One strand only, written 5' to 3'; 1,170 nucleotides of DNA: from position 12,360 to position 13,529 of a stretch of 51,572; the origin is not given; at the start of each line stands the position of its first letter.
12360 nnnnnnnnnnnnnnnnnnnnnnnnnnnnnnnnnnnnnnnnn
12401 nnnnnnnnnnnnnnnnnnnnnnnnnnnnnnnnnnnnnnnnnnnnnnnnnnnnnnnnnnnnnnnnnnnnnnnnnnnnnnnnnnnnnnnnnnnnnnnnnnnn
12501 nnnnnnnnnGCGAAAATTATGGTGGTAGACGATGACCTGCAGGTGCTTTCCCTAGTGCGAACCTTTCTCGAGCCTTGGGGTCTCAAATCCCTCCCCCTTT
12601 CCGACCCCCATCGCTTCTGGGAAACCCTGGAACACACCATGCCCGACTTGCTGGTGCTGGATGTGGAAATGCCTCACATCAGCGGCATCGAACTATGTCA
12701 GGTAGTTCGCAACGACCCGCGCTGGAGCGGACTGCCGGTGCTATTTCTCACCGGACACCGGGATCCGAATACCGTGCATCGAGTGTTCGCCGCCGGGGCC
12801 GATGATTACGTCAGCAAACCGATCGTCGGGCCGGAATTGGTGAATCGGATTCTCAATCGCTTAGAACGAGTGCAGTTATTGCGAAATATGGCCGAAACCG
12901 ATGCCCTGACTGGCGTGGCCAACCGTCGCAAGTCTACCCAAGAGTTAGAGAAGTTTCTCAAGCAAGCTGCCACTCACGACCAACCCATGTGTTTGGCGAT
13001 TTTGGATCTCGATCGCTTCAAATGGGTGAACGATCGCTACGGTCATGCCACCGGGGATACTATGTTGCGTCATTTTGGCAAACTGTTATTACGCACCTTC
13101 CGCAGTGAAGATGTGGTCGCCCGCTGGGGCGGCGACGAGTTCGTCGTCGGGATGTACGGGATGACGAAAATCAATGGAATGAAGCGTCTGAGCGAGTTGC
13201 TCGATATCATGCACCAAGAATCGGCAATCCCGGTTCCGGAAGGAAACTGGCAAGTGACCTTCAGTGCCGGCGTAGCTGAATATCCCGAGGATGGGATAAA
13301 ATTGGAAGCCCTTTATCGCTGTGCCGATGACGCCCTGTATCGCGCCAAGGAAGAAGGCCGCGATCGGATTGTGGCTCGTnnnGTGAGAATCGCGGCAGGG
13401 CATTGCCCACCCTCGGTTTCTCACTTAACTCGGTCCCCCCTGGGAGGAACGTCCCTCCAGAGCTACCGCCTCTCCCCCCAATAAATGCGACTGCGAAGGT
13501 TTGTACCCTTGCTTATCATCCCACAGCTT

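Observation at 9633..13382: Seven-module response regulator (REC-wHTH-pseudoREC-Hpt-REC-REC-GGDEF) behind a ~1-kb non-coding leader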

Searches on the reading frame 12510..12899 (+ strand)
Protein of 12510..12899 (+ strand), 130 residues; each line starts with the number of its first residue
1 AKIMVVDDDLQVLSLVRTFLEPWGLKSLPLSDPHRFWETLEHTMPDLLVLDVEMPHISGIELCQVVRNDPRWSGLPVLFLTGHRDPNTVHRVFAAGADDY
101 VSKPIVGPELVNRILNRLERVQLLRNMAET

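Call 7: search_protein_families(library=pfam, proteins=[window:12510-12899:+], max_evalue=1)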
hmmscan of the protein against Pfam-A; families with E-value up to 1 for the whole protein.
window:12510-12899:+ (130 aa): 1 family
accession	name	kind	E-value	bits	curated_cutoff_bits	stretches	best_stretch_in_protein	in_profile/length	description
PF00072.30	Response_reg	-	3.5e-25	88.8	30.2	1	3-114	1-110/111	Response regulator receiver domain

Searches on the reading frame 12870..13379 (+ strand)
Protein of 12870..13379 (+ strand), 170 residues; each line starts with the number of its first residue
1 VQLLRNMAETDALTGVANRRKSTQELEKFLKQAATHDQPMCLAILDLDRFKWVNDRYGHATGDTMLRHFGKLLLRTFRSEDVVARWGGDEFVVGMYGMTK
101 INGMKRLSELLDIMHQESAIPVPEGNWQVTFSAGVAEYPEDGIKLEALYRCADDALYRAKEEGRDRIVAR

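Call 7: search_protein_families(library=pfam, proteins=[window:12870-13379:+], max_evalue=1)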
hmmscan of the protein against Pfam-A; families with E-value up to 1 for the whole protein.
window:12870-13379:+ (170 aa): 2 families
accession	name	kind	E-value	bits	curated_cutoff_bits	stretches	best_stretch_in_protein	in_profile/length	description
PF00990.26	GGDEF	-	1.7e-42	145.4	23.8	1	8-166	1-161/161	Diguanylate cyclase, GGDEF domain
PF17303.7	DUF5352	-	0.23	11.8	25.6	1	125-155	5-35/165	Family of unknown function (DUF5352)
